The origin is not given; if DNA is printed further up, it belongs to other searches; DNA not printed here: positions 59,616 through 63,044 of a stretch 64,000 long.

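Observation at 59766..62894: ACP-less KS-AT protein whose AT has lost the catalytic serine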

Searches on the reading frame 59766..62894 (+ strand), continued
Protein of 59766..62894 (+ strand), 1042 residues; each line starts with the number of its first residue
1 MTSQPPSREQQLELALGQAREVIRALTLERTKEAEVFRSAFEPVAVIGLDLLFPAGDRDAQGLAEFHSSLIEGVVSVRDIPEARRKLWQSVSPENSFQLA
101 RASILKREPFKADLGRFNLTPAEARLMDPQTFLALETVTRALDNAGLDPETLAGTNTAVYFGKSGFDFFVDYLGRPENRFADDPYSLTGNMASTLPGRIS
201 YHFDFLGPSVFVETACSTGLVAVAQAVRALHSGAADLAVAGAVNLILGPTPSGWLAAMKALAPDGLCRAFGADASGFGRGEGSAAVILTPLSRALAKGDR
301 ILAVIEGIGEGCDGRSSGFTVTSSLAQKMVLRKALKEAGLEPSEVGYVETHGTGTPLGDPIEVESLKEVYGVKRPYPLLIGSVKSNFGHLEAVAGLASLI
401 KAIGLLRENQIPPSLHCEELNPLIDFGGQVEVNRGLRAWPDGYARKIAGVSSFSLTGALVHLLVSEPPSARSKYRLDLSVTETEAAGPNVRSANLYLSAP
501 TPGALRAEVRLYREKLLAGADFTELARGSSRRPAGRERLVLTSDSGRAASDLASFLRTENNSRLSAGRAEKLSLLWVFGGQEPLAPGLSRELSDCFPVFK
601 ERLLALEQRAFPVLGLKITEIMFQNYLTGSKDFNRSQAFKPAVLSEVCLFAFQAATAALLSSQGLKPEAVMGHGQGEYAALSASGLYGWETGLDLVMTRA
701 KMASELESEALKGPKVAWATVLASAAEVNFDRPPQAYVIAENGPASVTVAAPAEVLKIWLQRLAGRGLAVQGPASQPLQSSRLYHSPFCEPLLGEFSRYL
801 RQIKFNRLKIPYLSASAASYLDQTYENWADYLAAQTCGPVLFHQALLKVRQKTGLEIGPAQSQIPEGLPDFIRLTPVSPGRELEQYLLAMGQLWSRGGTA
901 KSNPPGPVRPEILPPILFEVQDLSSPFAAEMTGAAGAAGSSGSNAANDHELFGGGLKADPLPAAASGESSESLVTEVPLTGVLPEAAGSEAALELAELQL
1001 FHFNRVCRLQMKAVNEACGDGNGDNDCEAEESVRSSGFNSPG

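Call 22: find_encoding_contigs(protein=P0011, flank=10000, max_places=1)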
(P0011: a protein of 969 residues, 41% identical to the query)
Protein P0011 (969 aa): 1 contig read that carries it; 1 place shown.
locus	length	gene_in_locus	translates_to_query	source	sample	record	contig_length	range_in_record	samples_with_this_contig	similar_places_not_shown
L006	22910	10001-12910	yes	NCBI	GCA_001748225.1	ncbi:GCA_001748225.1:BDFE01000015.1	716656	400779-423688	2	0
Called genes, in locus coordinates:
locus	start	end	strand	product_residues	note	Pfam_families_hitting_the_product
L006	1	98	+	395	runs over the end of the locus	PF25917:BSH_RND, PF25876:HH_MFP_RND, PF25878:HH_AAEA_pHBA (weak), PF25885:HH_EMRA (weak), PF25944:Beta-barrel_RND, PF25967:RND-MFP_C, PF25989:YknX_C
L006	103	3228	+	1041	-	PF00873:ACR_tran, PF03176:MMPL (weak)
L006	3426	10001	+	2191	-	PF00698:Acyl_transf_1, PF00550:PP-binding, PF00109:ketoacyl-synt, PF02801:Ketoacyl-synt_C, PF16197:KAsynt_C_assoc, PF22621:CurL-like_PKS_C, PF00698:Acyl_transf_1, PF21089:PKS_DH_N, +5 more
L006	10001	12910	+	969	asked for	PF00109:ketoacyl-synt, PF02801:Ketoacyl-synt_C, PF16197:KAsynt_C_assoc, PF00698:Acyl_transf_1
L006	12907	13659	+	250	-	PF00561:Abhydrolase_1 (faint), PF00975:Thioesterase, PF12146:Hydrolase_4, PF12697:Abhydrolase_6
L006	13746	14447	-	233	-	PF01648:ACPS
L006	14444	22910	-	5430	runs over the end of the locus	PF00550:PP-binding, PF00202:Aminotran_3, PF00668:Condensation, PF00501:AMP-binding, PF13193:AMP-binding_C, PF00550:PP-binding, PF00668:Condensation, PF00501:AMP-binding, +14 more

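Call 23: find_encoding_contigs(protein=P0104, flank=10000, max_places=1)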
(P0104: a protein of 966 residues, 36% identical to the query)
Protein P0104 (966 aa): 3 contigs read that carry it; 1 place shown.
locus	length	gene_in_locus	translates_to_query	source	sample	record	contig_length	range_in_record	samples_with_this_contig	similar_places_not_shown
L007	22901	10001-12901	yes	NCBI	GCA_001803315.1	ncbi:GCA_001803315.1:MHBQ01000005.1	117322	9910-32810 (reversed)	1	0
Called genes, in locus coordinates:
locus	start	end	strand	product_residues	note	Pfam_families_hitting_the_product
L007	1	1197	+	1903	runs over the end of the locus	PF00082:Peptidase_S8, PF18884:TSP3_bac (faint), PF09136:Glucodextran_B (faint)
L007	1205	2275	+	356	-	-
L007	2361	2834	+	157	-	-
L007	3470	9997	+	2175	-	PF00698:Acyl_transf_1, PF00550:PP-binding, PF00109:ketoacyl-synt, PF02801:Ketoacyl-synt_C, PF16197:KAsynt_C_assoc, PF22621:CurL-like_PKS_C, PF00698:Acyl_transf_1, PF21089:PKS_DH_N, +8 more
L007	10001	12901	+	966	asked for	PF00109:ketoacyl-synt, PF02801:Ketoacyl-synt_C, PF16197:KAsynt_C_assoc, PF22621:CurL-like_PKS_C, PF00698:Acyl_transf_1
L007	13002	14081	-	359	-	-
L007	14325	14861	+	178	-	-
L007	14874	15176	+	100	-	-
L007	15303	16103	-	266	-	-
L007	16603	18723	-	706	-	-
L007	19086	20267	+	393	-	PF14583:Pectate_lyase22 (faint)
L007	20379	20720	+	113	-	PF13489:Methyltransf_23 (weak)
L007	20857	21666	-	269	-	PF00165:HTH_AraC (weak), PF12833:HTH_18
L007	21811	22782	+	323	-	PF22825:HpiC1-like (weak)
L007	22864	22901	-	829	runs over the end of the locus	PF16126:DUF4838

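Call 24: find_encoding_contigs(protein=P0017, flank=10000, max_places=1)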
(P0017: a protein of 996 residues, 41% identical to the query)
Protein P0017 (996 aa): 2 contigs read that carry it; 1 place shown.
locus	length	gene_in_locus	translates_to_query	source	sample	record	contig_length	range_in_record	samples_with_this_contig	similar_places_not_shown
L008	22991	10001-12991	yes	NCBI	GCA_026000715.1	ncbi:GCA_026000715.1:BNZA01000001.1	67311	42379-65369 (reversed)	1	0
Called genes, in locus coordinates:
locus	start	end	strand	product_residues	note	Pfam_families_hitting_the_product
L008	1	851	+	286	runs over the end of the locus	PF02737:3HCDH_N, PF03446:NAD_binding_2 (faint), PF00725:3HCDH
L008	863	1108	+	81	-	PF00550:PP-binding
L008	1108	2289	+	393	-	PF02771:Acyl-CoA_dh_N, PF02770:Acyl-CoA_dh_M, PF00441:Acyl-CoA_dh_1, PF08028:Acyl-CoA_dh_2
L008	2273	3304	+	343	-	PF00702:Hydrolase (faint)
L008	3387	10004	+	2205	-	PF00698:Acyl_transf_1, PF00550:PP-binding, PF00109:ketoacyl-synt, PF02801:Ketoacyl-synt_C, PF00698:Acyl_transf_1, PF21089:PKS_DH_N, PF14765:PS-DH, PF00106:adh_short, +4 more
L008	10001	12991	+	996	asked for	PF00109:ketoacyl-synt, PF02801:Ketoacyl-synt_C, PF00698:Acyl_transf_1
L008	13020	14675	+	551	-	PF00005:ABC_tran, PF02463:SMC_N (faint), PF13304:AAA_21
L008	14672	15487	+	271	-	PF00975:Thioesterase, PF12146:Hydrolase_4 (weak), PF12697:Abhydrolase_6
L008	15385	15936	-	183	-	-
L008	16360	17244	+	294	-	PF01145:Band_7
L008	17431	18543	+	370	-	PF04392:ABC_sub_bind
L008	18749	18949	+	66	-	PF00383:dCMP_cyt_deam_1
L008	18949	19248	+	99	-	PF00383:dCMP_cyt_deam_1, PF14437:MafB19-deam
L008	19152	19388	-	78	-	-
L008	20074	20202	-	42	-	-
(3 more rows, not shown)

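Call 46: search_solved_structures(query=window:59766-62891:+, max_evalue=1e-50, show_alignments=1)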
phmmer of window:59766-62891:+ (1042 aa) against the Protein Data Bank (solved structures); distinct sequences matched with E-value up to 1e-50: 69 (the best 60 are shown).
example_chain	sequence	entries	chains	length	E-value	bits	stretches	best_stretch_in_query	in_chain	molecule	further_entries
7zma_A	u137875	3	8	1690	3.6e-131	442.6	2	113-584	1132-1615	Putative polyketide synthase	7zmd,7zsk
4mz0_A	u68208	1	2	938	8.3e-112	378.5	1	8-897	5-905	CurL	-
9pat_A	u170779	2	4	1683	3.6e-99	336.6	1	21-775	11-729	6-deoxyerythronolide-B synthase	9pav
9pat_C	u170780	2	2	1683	3.6e-99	336.6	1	21-775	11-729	6-deoxyerythronolide-B synthase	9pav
9pc6_A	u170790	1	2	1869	8.3e-99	335.4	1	21-775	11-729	6-deoxyerythronolide-B synthase,RifR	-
8ee0_A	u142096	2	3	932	1.2e-98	334.9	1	21-859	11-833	6-deoxyerythronolide B synthase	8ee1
9iyw_A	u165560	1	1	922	3.8e-95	323.3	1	30-817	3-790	Polyketide synthase,GfsA KSQ-AncAT chimeric protein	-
11sz_A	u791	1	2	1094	1.3e-93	318.3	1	21-862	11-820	6-deoxyerythronolide-B synthase, Erythronolide synthase EryA2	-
8in9_A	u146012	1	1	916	2.2e-92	314.2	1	30-810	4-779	Polyketide synthase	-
8tpw_A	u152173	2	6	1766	5e-92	313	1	21-771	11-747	EryAII,EryAII,EryAII,EryAII,6-deoxyerythronolide-B synthase EryA3, modules 5 and 6 | EryAII,EryAII,EryAII,6-deoxyerythronolide-B synthase EryA3, modules 5 and 6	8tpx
6c9u_A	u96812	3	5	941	5.2e-92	312.9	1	21-771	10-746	6-deoxyerythronolide-B synthase EryA2, modules 3 and 4 | EryAII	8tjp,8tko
7m7e_B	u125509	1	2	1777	8.4e-92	312.2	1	21-771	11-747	6-deoxyerythronolide-B synthase EryA2, modules 3 and 4,EryAI,6-deoxyerythronolide-B syntha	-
8cuy_A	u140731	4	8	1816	8.5e-92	312.2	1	41-466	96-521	Polyketide synthase PKS13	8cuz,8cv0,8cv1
7uk4_A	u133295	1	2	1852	9.1e-92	312.1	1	41-466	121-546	Polyketide synthase PKS13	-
2qo3_A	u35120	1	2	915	1.8e-91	311.2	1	112-771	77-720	EryAII Erythromycin polyketide synthase modules 3 and 4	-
2hg4_A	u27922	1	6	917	1.5e-88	301.5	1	31-754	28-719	6-Deoxyerythronolide B Synthase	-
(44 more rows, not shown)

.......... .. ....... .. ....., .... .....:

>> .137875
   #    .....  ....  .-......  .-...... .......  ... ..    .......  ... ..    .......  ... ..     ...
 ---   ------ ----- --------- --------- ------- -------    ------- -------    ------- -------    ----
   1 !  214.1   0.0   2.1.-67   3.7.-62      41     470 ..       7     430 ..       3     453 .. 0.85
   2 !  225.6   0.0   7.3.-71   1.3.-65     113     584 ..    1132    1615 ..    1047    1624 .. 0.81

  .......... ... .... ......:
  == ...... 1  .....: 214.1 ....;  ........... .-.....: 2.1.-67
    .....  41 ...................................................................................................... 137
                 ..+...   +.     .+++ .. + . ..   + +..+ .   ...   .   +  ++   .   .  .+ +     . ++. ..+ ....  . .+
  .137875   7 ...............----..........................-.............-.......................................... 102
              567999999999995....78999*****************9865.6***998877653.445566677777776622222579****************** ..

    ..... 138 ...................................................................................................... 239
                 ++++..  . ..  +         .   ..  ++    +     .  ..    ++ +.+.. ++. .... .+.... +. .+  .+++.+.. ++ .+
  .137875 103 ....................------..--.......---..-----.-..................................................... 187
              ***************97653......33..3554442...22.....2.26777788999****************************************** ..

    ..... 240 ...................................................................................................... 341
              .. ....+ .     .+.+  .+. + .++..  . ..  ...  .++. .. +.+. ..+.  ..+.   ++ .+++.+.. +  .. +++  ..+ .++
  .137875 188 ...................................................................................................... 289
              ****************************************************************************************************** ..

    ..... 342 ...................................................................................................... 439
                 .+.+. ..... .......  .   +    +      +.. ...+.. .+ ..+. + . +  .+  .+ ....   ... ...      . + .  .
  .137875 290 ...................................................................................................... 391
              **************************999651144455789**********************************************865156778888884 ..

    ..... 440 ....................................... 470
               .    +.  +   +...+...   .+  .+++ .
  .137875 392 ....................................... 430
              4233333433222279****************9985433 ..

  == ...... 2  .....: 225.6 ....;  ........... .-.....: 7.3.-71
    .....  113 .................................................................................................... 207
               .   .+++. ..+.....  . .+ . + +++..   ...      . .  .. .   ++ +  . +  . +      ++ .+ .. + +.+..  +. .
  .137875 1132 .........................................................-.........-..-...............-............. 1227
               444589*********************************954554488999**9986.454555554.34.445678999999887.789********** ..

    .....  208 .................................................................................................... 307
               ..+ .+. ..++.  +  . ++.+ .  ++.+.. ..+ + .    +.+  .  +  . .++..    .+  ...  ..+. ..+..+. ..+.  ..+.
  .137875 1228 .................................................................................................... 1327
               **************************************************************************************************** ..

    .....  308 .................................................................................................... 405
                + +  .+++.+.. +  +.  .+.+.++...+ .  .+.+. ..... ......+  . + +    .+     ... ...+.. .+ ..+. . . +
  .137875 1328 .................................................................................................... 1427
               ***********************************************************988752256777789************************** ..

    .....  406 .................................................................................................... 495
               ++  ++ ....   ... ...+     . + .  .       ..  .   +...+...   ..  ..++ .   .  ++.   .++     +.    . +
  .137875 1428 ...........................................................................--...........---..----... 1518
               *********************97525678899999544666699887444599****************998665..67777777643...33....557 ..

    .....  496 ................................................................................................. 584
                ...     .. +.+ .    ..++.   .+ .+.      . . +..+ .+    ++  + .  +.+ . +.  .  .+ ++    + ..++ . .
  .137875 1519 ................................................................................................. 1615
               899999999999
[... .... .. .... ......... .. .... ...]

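Call 49: predict_structure(alignment_id=A1)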
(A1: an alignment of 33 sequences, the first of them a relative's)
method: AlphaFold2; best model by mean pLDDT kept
length: 1042 residues; sequences in the alignment: 33
mean_pLDDT: 81.7   pTM: 0.76
mean pLDDT of the five models: 81.7, 81.1, 79.0, 76.1, 76.1
residues with pLDDT >= 90: 488; 70-90: 353; 50-70: 88; < 50: 113
segments of 3 or more residues with pLDDT < 50: 1-3, 313-320, 472-486, 626-629, 931-988, 1019-1042
pLDDT, mean of each block of 10 residues (from residue 1): 62 82 77 63 95 95 95 95 85 72 91 86 84 95 91 94 85 71 66 89 95 91 96 94 92 85 91 90 97 87 95 46 79 94 95 79 92 87 92 95 96 94 87 94 93 82 91 44 51 93 94 96 92 92 95 95 94 91 76 91 94 86 63 55 85 94 93 90 96 91 72 80 90 89 89 91 90 75 79 85 94 93 91 88 90 86 66 76 91 93 86 87 63 46 35 30 32 36 48 76 82 66 38 35 38
secondary structure, 60 per line:
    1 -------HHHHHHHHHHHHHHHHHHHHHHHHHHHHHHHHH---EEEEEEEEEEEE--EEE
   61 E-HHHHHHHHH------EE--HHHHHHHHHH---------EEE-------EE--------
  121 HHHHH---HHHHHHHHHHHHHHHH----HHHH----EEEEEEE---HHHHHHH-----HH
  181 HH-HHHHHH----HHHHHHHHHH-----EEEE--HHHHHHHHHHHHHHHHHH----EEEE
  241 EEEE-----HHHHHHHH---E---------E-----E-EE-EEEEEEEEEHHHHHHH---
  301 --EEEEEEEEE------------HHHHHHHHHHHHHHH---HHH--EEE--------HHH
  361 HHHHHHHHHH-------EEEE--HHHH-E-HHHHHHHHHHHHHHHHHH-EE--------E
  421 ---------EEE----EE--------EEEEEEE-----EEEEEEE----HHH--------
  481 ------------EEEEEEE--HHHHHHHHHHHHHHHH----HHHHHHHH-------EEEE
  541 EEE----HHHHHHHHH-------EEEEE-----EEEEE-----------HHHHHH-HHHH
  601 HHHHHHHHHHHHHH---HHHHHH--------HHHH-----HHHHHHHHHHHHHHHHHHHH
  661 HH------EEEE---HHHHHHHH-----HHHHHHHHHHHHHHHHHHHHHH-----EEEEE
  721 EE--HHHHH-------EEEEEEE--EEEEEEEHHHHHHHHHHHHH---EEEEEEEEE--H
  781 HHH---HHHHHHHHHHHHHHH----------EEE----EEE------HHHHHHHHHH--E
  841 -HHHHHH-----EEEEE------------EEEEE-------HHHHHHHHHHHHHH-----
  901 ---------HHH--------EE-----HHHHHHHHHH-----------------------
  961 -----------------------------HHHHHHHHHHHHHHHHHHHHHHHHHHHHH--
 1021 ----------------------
elements in order (helices of 4 or more, strands of 3 or more residues): H8-40 E44-55 E58-61 H63-71 H82-91 E101-103 H121-125 H129-144 H149-152 E157-163 H167-173 H179-182 H184-189 H194-203 E209-212 H215-232 E237-244 H250-257 E282-290 H291-297 E303-311 H324-338 E347-349 H358-370 E378-381 H384-387 H391-408 E430-432 E447-453 E459-465 E493-499 H502-517 H522-529 E537-543 H548-556 E564-568 E574-578 H590-595 H597-614 H618-623 H632-635 H641-662 E669-672 H676-683 H689-710 E716-722 H725-729 E737-743 E746-752 H753-765 E769-777 H780-783 H787-801 E812-814 E819-821 H828-837 H842-847 E853-857 E870-874 H882-895 H928-937 H990-1018
